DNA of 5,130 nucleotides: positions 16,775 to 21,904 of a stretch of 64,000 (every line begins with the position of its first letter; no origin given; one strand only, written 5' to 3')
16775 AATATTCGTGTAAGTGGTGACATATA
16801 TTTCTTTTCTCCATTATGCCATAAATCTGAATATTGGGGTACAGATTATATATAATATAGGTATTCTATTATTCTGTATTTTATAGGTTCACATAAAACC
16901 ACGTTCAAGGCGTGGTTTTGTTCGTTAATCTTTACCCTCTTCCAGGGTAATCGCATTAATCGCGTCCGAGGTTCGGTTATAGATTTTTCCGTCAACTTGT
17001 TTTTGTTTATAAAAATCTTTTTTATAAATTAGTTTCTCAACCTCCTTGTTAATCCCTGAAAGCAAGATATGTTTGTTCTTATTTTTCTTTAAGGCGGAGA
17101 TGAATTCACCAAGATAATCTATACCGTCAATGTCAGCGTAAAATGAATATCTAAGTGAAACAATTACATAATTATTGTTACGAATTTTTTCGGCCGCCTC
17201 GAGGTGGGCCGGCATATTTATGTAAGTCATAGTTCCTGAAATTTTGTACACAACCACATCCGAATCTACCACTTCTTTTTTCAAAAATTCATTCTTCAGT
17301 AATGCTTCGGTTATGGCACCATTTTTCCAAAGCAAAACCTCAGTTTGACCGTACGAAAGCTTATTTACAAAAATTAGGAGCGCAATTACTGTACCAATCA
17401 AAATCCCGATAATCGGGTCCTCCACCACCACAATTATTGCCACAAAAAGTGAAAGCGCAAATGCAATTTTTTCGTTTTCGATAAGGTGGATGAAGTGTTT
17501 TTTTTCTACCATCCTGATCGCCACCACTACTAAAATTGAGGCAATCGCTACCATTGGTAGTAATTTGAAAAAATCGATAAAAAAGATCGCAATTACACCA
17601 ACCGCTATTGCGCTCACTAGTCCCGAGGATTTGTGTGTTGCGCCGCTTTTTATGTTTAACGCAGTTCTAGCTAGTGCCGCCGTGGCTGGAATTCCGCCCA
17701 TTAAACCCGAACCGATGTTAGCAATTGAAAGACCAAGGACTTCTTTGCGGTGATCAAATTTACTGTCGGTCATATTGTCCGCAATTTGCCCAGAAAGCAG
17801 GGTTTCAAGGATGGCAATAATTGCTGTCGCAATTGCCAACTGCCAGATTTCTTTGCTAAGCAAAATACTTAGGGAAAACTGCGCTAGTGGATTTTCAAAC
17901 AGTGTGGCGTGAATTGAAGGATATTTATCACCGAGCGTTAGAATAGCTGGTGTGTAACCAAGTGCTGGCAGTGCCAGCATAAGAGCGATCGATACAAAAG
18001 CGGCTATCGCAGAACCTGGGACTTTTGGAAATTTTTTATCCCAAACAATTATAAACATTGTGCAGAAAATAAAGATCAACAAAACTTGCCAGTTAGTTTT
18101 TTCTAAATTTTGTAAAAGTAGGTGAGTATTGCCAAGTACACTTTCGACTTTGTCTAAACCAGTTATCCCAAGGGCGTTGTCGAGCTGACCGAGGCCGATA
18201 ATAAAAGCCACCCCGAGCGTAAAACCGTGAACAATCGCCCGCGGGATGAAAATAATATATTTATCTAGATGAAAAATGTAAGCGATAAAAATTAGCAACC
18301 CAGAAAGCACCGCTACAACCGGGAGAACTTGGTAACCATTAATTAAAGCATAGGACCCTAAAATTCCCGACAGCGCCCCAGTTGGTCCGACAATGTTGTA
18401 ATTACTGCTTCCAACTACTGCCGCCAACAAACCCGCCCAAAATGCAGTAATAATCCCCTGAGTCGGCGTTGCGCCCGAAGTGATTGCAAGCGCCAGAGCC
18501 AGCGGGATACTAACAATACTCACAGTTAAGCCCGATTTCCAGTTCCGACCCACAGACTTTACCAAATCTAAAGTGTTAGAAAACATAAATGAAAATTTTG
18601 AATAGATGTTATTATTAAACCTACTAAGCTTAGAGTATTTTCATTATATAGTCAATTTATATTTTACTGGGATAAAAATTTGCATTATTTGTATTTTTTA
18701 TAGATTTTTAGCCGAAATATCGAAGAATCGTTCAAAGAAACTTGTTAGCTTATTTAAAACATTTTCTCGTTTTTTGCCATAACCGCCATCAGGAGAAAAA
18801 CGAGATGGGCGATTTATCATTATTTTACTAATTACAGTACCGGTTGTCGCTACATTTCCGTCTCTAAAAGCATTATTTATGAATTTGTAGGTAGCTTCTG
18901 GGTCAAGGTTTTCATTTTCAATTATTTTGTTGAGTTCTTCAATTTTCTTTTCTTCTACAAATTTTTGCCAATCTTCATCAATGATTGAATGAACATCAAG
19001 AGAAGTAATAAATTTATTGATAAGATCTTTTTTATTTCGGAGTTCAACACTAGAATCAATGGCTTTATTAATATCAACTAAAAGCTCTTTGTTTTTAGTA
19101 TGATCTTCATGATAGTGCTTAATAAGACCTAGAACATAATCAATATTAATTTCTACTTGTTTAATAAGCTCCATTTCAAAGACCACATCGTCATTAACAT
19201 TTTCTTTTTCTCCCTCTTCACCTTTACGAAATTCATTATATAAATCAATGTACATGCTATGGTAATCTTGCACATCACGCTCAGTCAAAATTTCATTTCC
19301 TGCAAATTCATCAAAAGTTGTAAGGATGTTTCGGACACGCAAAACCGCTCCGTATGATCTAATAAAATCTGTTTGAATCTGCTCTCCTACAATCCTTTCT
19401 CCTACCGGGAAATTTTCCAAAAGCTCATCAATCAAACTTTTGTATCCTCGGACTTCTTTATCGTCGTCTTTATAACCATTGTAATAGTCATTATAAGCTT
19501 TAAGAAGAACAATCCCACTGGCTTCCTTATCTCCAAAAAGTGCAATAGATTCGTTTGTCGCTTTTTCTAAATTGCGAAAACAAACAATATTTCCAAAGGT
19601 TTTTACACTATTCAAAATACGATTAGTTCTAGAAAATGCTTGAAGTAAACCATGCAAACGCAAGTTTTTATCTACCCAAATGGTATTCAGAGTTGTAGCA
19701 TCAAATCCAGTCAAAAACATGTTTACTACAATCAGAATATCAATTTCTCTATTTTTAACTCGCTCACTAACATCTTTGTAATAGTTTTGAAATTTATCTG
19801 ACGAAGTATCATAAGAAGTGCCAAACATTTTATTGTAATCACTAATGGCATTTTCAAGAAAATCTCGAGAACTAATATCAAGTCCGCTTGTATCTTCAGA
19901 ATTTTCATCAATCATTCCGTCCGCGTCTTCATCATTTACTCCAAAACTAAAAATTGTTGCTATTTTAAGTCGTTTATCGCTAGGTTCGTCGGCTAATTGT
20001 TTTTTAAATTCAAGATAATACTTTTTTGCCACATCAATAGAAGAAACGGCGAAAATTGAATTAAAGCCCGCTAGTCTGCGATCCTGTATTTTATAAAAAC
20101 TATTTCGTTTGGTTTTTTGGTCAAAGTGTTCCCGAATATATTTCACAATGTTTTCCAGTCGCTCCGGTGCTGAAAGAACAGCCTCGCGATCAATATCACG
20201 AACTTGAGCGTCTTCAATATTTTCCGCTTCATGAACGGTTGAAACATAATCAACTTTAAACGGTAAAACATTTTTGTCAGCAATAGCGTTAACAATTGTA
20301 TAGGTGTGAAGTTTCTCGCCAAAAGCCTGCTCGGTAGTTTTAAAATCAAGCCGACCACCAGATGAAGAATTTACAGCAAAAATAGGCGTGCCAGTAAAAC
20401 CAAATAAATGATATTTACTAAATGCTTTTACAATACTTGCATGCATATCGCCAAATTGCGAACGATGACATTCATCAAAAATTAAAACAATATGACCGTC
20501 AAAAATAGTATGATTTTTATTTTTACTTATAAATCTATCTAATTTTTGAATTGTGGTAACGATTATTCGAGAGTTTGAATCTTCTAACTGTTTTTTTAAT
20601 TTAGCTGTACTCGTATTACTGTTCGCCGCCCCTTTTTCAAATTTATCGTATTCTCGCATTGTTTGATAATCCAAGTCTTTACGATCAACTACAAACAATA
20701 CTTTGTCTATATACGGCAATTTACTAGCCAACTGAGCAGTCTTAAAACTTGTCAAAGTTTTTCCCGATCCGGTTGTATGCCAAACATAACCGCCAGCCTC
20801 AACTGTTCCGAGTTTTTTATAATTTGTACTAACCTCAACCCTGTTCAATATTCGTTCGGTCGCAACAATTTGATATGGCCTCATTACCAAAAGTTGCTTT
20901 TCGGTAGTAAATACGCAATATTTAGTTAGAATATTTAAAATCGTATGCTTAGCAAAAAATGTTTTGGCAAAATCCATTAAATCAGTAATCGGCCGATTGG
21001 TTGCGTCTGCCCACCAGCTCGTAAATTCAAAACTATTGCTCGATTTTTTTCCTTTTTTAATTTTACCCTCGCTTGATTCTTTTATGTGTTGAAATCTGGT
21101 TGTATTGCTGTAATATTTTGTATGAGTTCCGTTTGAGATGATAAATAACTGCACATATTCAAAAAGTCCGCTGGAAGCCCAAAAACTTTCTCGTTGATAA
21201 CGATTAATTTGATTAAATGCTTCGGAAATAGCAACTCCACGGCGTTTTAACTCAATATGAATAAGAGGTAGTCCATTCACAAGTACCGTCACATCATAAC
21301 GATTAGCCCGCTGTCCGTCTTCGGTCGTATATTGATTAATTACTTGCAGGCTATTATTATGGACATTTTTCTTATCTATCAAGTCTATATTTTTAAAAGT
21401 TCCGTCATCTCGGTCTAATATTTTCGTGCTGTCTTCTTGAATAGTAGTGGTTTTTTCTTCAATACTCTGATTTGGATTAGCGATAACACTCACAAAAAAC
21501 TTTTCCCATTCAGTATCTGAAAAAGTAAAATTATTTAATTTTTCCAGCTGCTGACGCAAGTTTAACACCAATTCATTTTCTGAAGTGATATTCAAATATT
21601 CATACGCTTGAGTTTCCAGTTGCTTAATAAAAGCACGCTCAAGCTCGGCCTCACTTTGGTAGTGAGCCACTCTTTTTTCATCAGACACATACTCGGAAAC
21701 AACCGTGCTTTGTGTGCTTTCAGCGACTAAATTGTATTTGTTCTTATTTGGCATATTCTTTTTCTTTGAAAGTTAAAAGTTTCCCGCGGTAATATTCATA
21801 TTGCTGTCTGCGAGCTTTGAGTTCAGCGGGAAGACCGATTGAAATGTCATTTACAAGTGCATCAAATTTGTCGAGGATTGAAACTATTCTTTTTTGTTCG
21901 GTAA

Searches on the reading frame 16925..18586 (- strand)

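Call 11: search_protein_families(library=pfam, proteins=[window:16925-18586:-])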
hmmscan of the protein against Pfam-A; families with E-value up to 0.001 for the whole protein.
window:16925-18586:- (553 aa): 2 families
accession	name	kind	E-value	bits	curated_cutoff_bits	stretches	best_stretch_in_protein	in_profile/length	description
PF00916.26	Sulfate_transp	-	8.4e-59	199.7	23.2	1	18-378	7-376/380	Sulfate permease family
PF01740.26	STAS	-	0.00013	22.1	22.6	1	441-538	7-102/106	STAS domain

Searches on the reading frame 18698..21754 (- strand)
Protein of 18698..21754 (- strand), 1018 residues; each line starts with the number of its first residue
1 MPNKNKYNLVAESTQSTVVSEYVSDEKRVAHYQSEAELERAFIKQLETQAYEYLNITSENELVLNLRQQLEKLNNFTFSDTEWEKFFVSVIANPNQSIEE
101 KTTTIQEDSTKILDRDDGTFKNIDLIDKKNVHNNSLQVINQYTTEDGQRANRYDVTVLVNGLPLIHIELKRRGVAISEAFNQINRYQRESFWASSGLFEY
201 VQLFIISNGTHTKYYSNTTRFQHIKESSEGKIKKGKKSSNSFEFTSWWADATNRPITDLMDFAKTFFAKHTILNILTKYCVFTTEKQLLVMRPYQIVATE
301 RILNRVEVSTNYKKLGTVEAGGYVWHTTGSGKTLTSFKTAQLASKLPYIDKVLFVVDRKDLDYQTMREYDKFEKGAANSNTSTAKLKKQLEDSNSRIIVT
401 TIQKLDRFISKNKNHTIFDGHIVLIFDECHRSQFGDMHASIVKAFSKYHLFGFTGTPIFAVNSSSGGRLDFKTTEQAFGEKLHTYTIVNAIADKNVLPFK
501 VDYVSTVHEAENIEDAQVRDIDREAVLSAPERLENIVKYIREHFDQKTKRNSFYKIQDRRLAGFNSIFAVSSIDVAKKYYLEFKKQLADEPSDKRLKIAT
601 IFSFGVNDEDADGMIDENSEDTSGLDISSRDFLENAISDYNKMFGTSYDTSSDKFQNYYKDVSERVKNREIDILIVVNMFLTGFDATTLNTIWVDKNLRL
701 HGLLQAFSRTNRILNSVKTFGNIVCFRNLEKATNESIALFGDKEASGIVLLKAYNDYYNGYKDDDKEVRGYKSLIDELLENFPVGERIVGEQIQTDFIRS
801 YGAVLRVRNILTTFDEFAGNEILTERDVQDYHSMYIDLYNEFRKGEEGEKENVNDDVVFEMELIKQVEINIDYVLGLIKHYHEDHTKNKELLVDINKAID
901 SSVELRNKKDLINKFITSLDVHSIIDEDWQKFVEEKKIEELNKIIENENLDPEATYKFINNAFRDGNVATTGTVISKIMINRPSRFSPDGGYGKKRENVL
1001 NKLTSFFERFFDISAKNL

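Call 11: search_protein_families(library=pfam, proteins=[window:18698-21754:-])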
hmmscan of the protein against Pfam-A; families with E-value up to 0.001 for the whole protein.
window:18698-21754:- (1018 aa): 6 families
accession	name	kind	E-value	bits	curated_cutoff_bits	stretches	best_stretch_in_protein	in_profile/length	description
PF12008.13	EcoR124_C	-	8.2e-64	216.1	23.1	1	749-1010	1-260/260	Type I restriction and modification enzyme - subunit R C terminal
PF22679.2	T1R_D3-like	-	3.2e-60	203.5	27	1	563-728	2-158/158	Type I restriction enzyme subunit R domain 3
PF18766.7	SWI2_SNF2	-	7.9e-57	192.9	26.7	1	294-517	1-207/221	SWI2/SNF2 ATPase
PF04313.20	HSDR_N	-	8.8e-47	160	25.1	1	32-222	1-197/198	Type I restriction enzyme R protein N terminus (HSDR_N)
PF04851.21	ResIII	-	3.1e-40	138.2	22.5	1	290-458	3-163/164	Type III restriction enzyme, res subunit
PF00270.35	DEAD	-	1.8e-10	41.3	26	1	326-458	21-161/167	DEAD/DEAH box helicase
